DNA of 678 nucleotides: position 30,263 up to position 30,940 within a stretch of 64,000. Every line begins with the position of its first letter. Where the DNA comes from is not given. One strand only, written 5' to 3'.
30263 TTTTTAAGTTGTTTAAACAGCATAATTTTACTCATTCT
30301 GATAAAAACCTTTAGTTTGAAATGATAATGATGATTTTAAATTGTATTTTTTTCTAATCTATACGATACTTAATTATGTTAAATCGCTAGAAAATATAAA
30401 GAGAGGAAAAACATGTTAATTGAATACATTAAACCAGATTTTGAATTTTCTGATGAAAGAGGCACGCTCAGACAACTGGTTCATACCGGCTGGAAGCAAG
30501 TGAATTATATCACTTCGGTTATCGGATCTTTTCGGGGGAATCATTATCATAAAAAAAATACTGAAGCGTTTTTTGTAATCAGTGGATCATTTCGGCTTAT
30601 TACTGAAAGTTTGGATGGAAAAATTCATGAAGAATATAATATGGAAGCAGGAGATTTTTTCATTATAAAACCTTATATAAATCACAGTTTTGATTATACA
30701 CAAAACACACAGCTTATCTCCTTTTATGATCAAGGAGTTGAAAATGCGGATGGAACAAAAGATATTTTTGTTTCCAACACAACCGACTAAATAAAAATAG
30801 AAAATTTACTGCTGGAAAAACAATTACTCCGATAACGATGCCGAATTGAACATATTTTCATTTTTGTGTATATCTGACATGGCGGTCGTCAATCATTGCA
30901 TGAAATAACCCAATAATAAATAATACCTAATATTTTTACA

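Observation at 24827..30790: GDP-heptose modification locus (dehydratase, isomerase, reductase) with no linked glycosyltransferase, directly upstream of the giant adhesin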

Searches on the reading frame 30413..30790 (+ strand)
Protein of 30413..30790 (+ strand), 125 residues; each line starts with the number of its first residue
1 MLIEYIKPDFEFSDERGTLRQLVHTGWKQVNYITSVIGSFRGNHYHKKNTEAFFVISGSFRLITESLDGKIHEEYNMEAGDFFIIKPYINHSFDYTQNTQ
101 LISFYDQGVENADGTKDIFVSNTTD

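Call 5: search_protein_families(library=pfam, proteins=[window:30413-30790:+], max_evalue=0.01)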
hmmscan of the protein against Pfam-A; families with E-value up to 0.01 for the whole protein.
window:30413-30790:+ (125 aa): 4 families
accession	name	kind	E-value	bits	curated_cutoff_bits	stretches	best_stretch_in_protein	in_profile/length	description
PF14667.12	Polysacc_synt_C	-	2.3e-10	41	28.7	1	13-99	2-91/111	Polysaccharide biosynthesis C-terminal domain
PF07883.17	Cupin_2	-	1.6e-08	34.6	27.2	1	42-98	12-61/70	Cupin domain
PF05523.17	FdtA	-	1.3e-05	25.4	23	1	23-115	27-120/131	WxcM-like, C-terminal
PF00190.28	Cupin_1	-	0.0019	18.2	22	1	38-97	43-103/151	Cupin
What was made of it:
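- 30413..30790 (+): Small cupin of the CapF-C-terminal / FdtA type, predicted C3-epimerase or 3,4-ketoisomerase acting on the 4-keto sugar nucleotide. Pfam Polysacc_synt_C at 41 bits, Cupin_2 at 34.6 and FdtA at 25.4 (call 5).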

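Call 6: search_protein_families(library=ncbifam, proteins=[window:30413-30790:+], max_evalue=0.01)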
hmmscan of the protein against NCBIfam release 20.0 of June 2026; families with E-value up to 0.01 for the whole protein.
window:30413-30790:+ (125 aa): 5 families
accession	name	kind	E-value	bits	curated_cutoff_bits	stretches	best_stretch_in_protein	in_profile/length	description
NF047837.1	UDPAcbARedWbcJ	equivalog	4.2e-06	25.9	500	1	11-61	253-304/372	UDP-2-acetamido-2,6-beta-L-arabino-hexul-4-ose reductase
TIGR04366.1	cupin_WbuC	subfamily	0.00014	21.7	42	1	38-91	44-100/132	WbuC family cupin fold metalloprotein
TIGR03037.1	anthran_nbaC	equivalog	0.00023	21.2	145.95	1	27-100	24-97/159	3-hydroxyanthranilate 3,4-dioxygenase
NF009763.0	PRK13264.1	equivalog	0.00065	19.7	220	1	27-99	31-103/178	3-hydroxyanthranilate 3,4-dioxygenase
TIGR03404.1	bicupin_oxalic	subfamily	0.0051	15.9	254.2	1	38-115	77-153/367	bicupin, oxalate decarboxylase family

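Call 14: search_solved_structures(query=window:30413-30790:+, max_evalue=1, show_alignments=3)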
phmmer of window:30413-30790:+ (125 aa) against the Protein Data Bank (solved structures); distinct sequences matched with E-value up to 1: 52.
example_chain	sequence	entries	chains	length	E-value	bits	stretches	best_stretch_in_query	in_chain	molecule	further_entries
7zvm_A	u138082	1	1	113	0.00022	24.3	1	43-91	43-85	Mannose-6-phosphate isomerase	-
6ufi_A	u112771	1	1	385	0.00082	22.4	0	33-92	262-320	Cupin domain-containing protein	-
4met_A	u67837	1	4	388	0.00089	22.3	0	33-92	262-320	Oxalate decarboxylase OxdC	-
1y3t_A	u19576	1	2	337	0.0009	22.3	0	43-95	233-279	Hypothetical protein yxaG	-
2h0v_A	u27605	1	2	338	0.00091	22.2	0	43-95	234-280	Quercetin 2,3-dioxygenase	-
7zvy_A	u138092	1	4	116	0.00098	22.1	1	42-91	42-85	Cupin_2 domain-containing protein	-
7zvy_E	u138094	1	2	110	0.001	22.1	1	43-91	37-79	Cupin_2 domain-containing protein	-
7zvy_B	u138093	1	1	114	0.001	22.1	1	43-91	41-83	Cupin_2 domain-containing protein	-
7zvy_G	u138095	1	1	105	0.0011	21.9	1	43-91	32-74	Cupin_2 domain-containing protein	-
2uy9_A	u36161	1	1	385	0.0016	21.4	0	33-92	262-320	OXALATE DECARBOXYLASE OXDC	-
5fli_A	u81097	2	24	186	0.0018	21.3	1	42-95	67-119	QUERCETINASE QUED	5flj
5flh_A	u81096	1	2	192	0.0018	21.3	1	42-95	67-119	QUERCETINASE QUED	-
5v26_A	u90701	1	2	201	0.0027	20.7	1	26-94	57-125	3-hydroxyanthranilate 3,4-dioxygenase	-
5v27_A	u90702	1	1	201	0.0027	20.7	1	26-94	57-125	3-hydroxyanthranilate 3,4-dioxygenase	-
6tzp_A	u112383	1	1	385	0.003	20.6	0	33-92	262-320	Oxalate decarboxylase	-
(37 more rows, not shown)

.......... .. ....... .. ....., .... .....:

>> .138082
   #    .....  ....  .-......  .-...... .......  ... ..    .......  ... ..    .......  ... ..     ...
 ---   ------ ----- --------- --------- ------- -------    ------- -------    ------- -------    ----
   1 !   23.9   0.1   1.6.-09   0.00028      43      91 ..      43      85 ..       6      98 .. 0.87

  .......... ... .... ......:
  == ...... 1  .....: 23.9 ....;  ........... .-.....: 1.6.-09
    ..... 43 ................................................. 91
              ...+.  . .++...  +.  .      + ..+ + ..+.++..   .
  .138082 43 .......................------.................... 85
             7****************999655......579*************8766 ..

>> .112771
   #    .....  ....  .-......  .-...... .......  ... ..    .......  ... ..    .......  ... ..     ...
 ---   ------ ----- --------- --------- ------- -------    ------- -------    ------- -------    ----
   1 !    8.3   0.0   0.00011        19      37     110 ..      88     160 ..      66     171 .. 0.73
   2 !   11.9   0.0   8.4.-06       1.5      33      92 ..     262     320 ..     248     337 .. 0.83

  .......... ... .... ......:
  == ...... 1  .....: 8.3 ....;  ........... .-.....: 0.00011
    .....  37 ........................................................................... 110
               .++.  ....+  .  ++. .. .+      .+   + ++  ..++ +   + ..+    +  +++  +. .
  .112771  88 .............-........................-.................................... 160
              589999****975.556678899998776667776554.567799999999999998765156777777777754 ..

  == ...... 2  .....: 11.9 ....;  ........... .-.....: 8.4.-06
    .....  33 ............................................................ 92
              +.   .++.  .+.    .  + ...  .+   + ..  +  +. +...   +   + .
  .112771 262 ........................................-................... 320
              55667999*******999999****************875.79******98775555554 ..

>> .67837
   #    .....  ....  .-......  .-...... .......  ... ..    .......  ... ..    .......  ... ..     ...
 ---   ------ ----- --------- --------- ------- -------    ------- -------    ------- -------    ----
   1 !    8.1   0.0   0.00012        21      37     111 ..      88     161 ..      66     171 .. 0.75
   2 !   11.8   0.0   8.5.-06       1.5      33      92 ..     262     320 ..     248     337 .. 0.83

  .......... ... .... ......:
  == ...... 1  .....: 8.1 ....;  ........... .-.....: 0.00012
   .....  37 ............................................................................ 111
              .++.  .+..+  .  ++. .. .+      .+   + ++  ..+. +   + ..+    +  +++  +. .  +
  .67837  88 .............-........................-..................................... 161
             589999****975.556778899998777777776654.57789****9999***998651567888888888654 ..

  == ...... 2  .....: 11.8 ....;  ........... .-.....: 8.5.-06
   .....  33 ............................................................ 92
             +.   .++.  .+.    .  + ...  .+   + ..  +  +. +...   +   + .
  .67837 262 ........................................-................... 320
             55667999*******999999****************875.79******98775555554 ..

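Call 33: find_homologous_proteins(query=window:30413-30790:+, max_evalue=0.001)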
Query window:30413-30790:+ (125 aa): 117 proteins with E <= 0.001 among 118 candidates.
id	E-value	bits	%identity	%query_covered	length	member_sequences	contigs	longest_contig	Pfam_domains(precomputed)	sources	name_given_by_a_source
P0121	1.1e-78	279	99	100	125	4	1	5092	PF07883.18,PF05523.18,PF14667.13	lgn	-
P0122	1.6e-61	223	79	97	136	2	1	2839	PF07883.18,PF05523.18,PF14667.13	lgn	-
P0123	8.4e-59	215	77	96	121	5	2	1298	PF07883.18,PF14667.13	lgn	-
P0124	9.8e-58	211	76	95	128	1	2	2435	PF07883.18,PF14667.13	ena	-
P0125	4.7e-57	209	77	97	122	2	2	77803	PF07883.18,PF14667.13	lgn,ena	-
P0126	5.4e-57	209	75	97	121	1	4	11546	PF07883.18,PF14667.13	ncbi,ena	-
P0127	8.5e-56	205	76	95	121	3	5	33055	PF07883.18,PF05523.18,PF14667.13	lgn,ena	-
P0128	1.3e-55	204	76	96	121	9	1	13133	PF07883.18,PF14667.13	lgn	-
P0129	1.9e-55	204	71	99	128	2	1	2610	PF07883.18,PF14667.13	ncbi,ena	-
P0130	2.8e-55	203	73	96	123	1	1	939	PF07883.18,PF00190.29,PF14667.13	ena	-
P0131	3.3e-54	200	69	99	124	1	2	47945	PF07883.18,PF05899.19,PF14667.13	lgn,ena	-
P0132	4.5e-54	199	72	97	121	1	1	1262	PF07883.18,PF05523.18,PF14667.13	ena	-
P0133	1.2e-53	198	72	95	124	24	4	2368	PF07883.18,PF14667.13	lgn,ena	-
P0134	1.4e-53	198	71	95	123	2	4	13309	PF07883.18,PF00190.29,PF14667.13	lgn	-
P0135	2.3e-53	197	71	95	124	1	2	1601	PF07883.18,PF14667.13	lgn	-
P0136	3.4e-53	196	70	98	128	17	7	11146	PF07883.18,PF05523.18,PF14667.13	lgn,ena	-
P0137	4.1e-53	196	72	95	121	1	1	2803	PF07883.18,PF05523.18,PF14667.13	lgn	-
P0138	5.3e-53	196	71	95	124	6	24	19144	PF07883.18,PF14667.13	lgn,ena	-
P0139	2.3e-52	194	71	95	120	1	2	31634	PF07883.18,PF00190.29,PF05523.18,PF14667.13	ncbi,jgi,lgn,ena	-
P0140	6.1e-52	192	71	96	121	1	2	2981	PF07883.18,PF14667.13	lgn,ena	-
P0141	1.1e-51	192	70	95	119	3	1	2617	PF07883.18,PF14667.13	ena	-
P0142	2.1e-51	191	69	97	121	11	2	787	PF07883.18,PF00190.29,PF05523.18,PF14667.13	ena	-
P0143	1.2e-50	188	70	95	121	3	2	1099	PF07883.18,PF14667.13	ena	-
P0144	1.4e-50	188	71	95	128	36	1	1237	PF07883.18,PF14667.13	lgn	-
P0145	1.9e-50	188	69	97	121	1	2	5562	PF07883.18,PF14667.13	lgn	-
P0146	1.6e-48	181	68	95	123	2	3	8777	PF07883.18,PF14667.13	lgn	-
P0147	3.8e-48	180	67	94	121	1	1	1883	PF07883.18,PF14667.13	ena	-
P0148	3.9e-48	180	66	95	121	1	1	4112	PF07883.18,PF14667.13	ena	-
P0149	1.2e-47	179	69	95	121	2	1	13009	PF07883.18,PF14667.13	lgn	-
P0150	2.1e-47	178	67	95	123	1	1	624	PF07883.18,PF00190.29,PF14667.13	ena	-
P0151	2.2e-47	178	65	95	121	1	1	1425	PF07883.18,PF14667.13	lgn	-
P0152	5.1e-47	177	68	95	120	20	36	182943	PF07883.18,PF14667.13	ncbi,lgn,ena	-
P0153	5.4e-47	176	68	95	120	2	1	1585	PF07883.18,PF14667.13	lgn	-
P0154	1.1e-46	175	66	95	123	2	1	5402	PF07883.18,PF14667.13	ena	-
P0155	1.6e-46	175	67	95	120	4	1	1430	PF07883.18,PF14667.13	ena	-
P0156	2.3e-46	174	66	95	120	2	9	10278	PF07883.18,PF14667.13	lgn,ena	-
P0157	2.6e-46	174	68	95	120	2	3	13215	PF07883.18,PF14667.13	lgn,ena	-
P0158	4.5e-46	173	66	95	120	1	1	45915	PF07883.18,PF14667.13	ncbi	-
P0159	1.3e-45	172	63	95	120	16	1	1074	PF07883.18,PF14667.13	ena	-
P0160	1.1e-44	169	65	95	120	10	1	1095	PF07883.18,PF14667.13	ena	-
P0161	1.1e-44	169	66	95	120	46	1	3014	PF07883.18,PF14667.13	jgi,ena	-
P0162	1.8e-44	168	65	95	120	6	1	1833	PF07883.18,PF14667.13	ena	-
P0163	4.4e-44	167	64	94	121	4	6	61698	PF07883.18,PF00190.29,PF05523.18,PF14667.13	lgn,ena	-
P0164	4.8e-44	167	64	95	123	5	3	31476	PF07883.18,PF00190.29,PF05523.18,PF14667.13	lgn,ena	-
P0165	6.8e-44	166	66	90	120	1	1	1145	PF07883.18,PF00190.29,PF14667.13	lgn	-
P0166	7.7e-44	166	65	95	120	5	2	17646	PF07883.18,PF14667.13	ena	-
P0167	2.1e-43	165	62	95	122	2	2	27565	PF07883.18,PF05523.18,PF14667.13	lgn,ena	-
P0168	2.2e-43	165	65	95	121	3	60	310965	PF07883.18,PF05523.18,PF14667.13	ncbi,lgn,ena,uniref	ncbi:cupin domain-containing protein [Candidatus Avelusimicrobium fimicolum]|uniref:polysaccharide b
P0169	2.5e-43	165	66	95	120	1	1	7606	PF07883.18,PF14667.13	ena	-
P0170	3.0e-43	164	66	95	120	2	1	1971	PF07883.18,PF14667.13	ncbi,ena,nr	ncbi:MAG: cupin domain-containing protein [Opitutales bacterium]|nr:cupin domain-containing protein 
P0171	5.2e-43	164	66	95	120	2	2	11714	PF07883.18,PF14667.13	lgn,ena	-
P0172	6.1e-43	163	64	94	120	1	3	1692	PF07883.18,PF14667.13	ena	-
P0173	7.2e-43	163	65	95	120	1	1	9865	PF07883.18,PF14667.13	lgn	-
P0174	1.2e-42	162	60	99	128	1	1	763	PF07883.18,PF14667.13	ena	-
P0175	1.7e-42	162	60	98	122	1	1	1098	PF07883.18,PF14667.13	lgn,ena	-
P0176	1.9e-42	162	62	95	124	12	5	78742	PF07883.18,PF05523.18,PF14667.13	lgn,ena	-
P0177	2.3e-42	161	62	95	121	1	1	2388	PF07883.18,PF05523.18,PF14667.13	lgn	-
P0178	3.5e-42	161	63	94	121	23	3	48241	PF07883.18,PF05523.18,PF14667.13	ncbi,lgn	-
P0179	8.7e-42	160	62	96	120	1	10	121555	PF07883.18,PF14667.13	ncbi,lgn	-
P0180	2.0e-41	158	64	94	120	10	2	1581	PF07883.18,PF14667.13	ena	-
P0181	2.1e-41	158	64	94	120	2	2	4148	PF07883.18,PF14667.13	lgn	-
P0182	2.7e-41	158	64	94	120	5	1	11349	PF07883.18,PF14667.13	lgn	-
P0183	3.6e-41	158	62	95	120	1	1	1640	PF07883.18,PF14667.13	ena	-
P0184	5.8e-41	157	60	99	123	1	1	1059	PF07883.18,PF14667.13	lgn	-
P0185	6.1e-41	157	62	94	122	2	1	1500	PF07883.18,PF05523.18,PF14667.13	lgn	-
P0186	6.8e-41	157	64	94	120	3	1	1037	PF07883.18,PF14667.13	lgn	-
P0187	1.6e-40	156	63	94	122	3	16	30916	PF07883.18,PF14667.13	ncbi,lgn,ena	-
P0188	3.4e-40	155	59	94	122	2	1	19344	PF07883.18,PF05523.18,PF14667.13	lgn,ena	-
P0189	8.7e-40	153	59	95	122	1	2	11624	PF07883.18,PF14667.13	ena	-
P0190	2.1e-39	152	60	94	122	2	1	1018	PF07883.18,PF14667.13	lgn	-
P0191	6.2e-39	150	59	99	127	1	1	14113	PF07883.18,PF14667.13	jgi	jgi:quercetin dioxygenase-like cupin family protein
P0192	6.8e-39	150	59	97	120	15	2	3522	PF07883.18,PF05523.18,PF14667.13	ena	-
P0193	2.6e-38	148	59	95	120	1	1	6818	PF07883.18,PF06052.19,PF14667.13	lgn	-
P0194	5.2e-38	147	61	95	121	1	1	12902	PF07883.18,PF14667.13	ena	-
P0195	9.5e-38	147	59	95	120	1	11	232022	PF07883.18,PF00190.29,PF05523.18,PF14667.13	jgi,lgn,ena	-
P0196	1.7e-37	146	58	95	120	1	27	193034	PF07883.18,PF05523.18,PF14667.13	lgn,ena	-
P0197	4.2e-37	145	61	95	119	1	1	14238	PF07883.18,PF05523.18,PF14667.13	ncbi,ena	-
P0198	1.1e-36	143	58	96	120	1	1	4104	PF07883.18,PF14667.13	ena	-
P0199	1.9e-36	142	59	94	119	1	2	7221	PF07883.18,PF14667.13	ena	-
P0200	2.3e-36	142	60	95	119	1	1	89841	PF07883.18,PF00190.29,PF06052.19,PF00908.24,PF14667.13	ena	-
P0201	2.3e-36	142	58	90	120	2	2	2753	PF07883.18,PF14667.13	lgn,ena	-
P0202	2.6e-36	142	58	95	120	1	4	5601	PF07883.18,PF05523.18,PF14667.13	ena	-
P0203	4.5e-36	141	57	96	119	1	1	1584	PF07883.18,PF00190.29,PF06052.19,PF05523.18,PF00908.24,PF14667.13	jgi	jgi:dTDP-4-dehydrorhamnose 3,5-epimerase-like enzyme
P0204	4.6e-36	141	63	95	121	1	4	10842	PF07883.18,PF06052.19,PF14667.13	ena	-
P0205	4.6e-36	141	56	95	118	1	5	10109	PF07883.18,PF14667.13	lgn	-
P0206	4.7e-36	141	61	96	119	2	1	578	PF07883.18,PF00190.29,PF05523.18,PF14667.13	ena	-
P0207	5.0e-36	141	57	95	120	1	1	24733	PF07883.18,PF14667.13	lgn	-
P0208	5.7e-36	141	58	91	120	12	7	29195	PF07883.18,PF00190.29,PF05523.18,PF14667.13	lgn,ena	-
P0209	1.2e-35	140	56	96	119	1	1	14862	PF07883.18,PF14667.13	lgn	-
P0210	1.9e-35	139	54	95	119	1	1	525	PF07883.18,PF14667.13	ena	-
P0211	2.4e-35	139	57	94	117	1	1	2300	PF07883.18,PF14667.13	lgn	-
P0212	5.0e-35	138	56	95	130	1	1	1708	PF07883.18,PF14667.13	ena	-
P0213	5.0e-35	138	53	96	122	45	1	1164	PF07883.18,PF05523.18,PF14667.13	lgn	-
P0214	6.6e-35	137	53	96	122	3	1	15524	PF07883.18,PF05523.18,PF14667.13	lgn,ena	-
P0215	1.1e-34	137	53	96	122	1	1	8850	PF07883.18,PF05523.18,PF14667.13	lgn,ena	-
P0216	1.3e-34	136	57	95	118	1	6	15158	PF07883.18,PF05523.18,PF14667.13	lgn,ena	-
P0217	1.4e-34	136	56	94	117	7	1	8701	PF07883.18,PF14667.13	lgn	-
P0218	1.8e-34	136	55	95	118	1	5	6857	PF07883.18,PF05523.18,PF14667.13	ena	-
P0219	4.3e-34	135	53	96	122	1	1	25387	PF07883.18,PF05523.18,PF14667.13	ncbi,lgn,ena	-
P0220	7.5e-34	134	56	94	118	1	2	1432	PF07883.18,PF14667.13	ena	-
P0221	8.6e-34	134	55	94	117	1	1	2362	PF07883.18,PF14667.13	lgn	-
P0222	1.0e-33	134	56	94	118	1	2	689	PF07883.18,PF14667.13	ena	-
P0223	1.2e-33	133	58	94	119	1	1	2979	PF07883.18,PF00190.29,PF06052.19,PF14667.13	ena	-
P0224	1.9e-33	133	55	94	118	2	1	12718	PF07883.18,PF06052.19,PF05523.18,PF14667.13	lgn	-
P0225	2.0e-33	133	58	94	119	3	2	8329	PF07883.18,PF00190.29,PF06052.19,PF05523.18,PF14667.13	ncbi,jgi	jgi:mannose-6-phosphate isomerase-like protein (cupin superfamily)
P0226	2.4e-32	129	58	91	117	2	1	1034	PF07883.18,PF05523.18,PF14667.13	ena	-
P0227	2.8e-32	129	55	94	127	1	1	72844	PF07883.18,PF05523.18,PF14667.13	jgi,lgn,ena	-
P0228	4.5e-32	128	54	94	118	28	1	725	PF07883.18,PF14667.13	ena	-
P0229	4.4e-31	125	56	96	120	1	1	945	PF07883.18,PF06052.19,PF14667.13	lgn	-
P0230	1.2e-30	124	54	90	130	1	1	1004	PF07883.18,PF05523.18,PF14667.13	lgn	-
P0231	3.1e-29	119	50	94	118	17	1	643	PF07883.18,PF14667.13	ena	-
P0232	3.7e-28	116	46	98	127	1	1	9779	PF07883.18,PF14667.13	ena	-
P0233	1.6e-27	114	52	94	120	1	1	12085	PF07883.18,PF14667.13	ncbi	-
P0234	1.6e-26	110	54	94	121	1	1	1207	PF07883.18,PF00190.29,PF06052.19,PF14667.13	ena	-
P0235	8.5e-26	108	48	99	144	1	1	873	PF14667.13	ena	-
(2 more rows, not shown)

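Call 40: predict_structure(alignment_id=A2)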
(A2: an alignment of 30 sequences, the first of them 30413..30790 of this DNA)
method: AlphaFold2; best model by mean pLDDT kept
length: 125 residues; sequences in the alignment: 30
mean_pLDDT: 93.0   pTM: 0.83
mean pLDDT of the five models: 93.0, 92.7, 92.3, 91.3, 91.1
residues with pLDDT >= 90: 104; 70-90: 18; 50-70: 1; < 50: 2
segments of 3 or more residues with pLDDT < 50: none
pLDDT, mean of each block of 10 residues (from residue 1): 86 92 83 98 96 97 96 97 97 99 95 95 60
secondary structure, 60 per line:
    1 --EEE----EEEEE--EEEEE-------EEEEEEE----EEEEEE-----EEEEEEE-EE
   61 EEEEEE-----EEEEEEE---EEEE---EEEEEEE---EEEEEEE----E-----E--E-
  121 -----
elements in order: E3-5 E10-14 E17-21 E29-35 E40-45 E51-57 E59-66 E72-78 E82-85 E89-95 E99-105

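Call 44: fold_search(model_id=the predicted structure, library=pdb)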
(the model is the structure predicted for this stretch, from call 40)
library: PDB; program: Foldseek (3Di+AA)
matches with E <= 10: 1899; with E <= 0.001: 280
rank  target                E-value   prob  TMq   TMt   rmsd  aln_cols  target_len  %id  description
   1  4zu7_A                4.2e-08  1.00  0.75  0.69   2.6       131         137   22  X-ray structure if the QdtA 3,4-ketoisomerase from Thermoanaerobacterium thermosaccharolyticum, double mutant Y17R/R97 (released 2015-07-15)
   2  4zu7_G                4.5e-08  1.00  0.74  0.69   2.8       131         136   21  X-ray structure if the QdtA 3,4-ketoisomerase from Thermoanaerobacterium thermosaccharolyticum, double mutant Y17R/R97 (released 2015-07-15)
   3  4o9e_A                8.9e-08  1.00  0.76  0.70   2.4       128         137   20  Crystal structure of QdtA, a sugar 3,4-ketoisemerase from Thermoanaerobacterium thermosaccharolyticum in complex with  (released 2014-04-09)
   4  4zu7_E                8.9e-08  1.00  0.75  0.69   2.5       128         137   21  X-ray structure if the QdtA 3,4-ketoisomerase from Thermoanaerobacterium thermosaccharolyticum, double mutant Y17R/R97 (released 2015-07-15)
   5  4zu5_A                1.1e-07  1.00  0.75  0.68   2.8       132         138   19  Crystal structure of the QdtA 3,4-Ketoisomerase from Thermoanaerobacterium thermosaccharolyticum, apo form (released 2016-03-30)
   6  4zu5_B                2.1e-07  1.00  0.74  0.69   2.8       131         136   19  Crystal structure of the QdtA 3,4-Ketoisomerase from Thermoanaerobacterium thermosaccharolyticum, apo form (released 2016-03-30)
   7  2zkl                  2.1e-07  1.00  0.65  0.24   9.2       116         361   20  Crystal Structure of capsular polysaccharide assembling protein CapF from staphylococcus aureus (released 2009-03-31)
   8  4yrd_B                2.2e-07  1.00  0.67  0.25   9.0       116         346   20  Crystal structure of CapF with inhibitor 3-isopropenyl-tropolone (released 2015-10-21)
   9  2pa7_B                2.2e-07  1.00  0.68  0.64   3.4       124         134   20  Structure of Wild-Type dTDP-4-keto-6-deoxy-D-glucose-3,4-ketoisomerase from Aneurinibacillus thermoaerophilus in compl (released 2007-04-24)
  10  4zu7_B                2.5e-07  1.00  0.76  0.69   2.5       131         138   21  X-ray structure if the QdtA 3,4-ketoisomerase from Thermoanaerobacterium thermosaccharolyticum, double mutant Y17R/R97 (released 2015-07-15)
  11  3vhr                  2.5e-07  1.00  0.67  0.26   9.1       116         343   20  Crystal Structure of capsular polysaccharide assembling protein CapF from Staphylococcus aureus in space group C2221 (released 2012-02-15)
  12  7pwh                  2.8e-07  1.00  0.71  0.46   3.2       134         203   19  Structure of the dTDP-sugar epimerase StrM (released 2022-04-20)
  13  4yrd_A                2.8e-07  1.00  0.67  0.26   9.1       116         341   20  Crystal structure of CapF with inhibitor 3-isopropenyl-tropolone (released 2015-10-21)
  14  2pam_B                2.8e-07  1.00  0.68  0.64   3.8       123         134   19  Structure of a H49N, H51N double mutant dTDP-4-keto-6-deoxy-D-glucose-3,4-ketoisomerase from Aneurinibacillus thermoae (released 2007-04-24)
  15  7pwi                  3.0e-07  1.00  0.71  0.46   3.2       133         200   18  Structure of the dTDP-sugar epimerase StrM (released 2022-04-20)
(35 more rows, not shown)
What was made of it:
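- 30413..30790 (+): Foldseek top hits are QdtA, FdtA, WlaRB, CapF and the RmlC-like epimerases, with TM about 0.75 for the best ketoisomerase hits and 0.65-0.72 for CapF and the RmlC-like epimerases (calls 40, 44).
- On FdtA/QdtA 3,4-ketoisomerases (Pfam PF05523): The ketoisomerases are the top Foldseek hits, but CapF and the RmlC-like epimerases are close behind (call 44).
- Closest known: FdtA/QdtA/WlaRB nucleotide-sugar 3,4-ketoisomerases. Same: They are the top structural neighbours of the cupin model (call 44).
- The Foldseek top hits of the cupin model are the QdtA, FdtA, WlaRB and HCAN_0198 ketoisomerases (E about 4e-8, TM 0.75-0.78, call 44).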
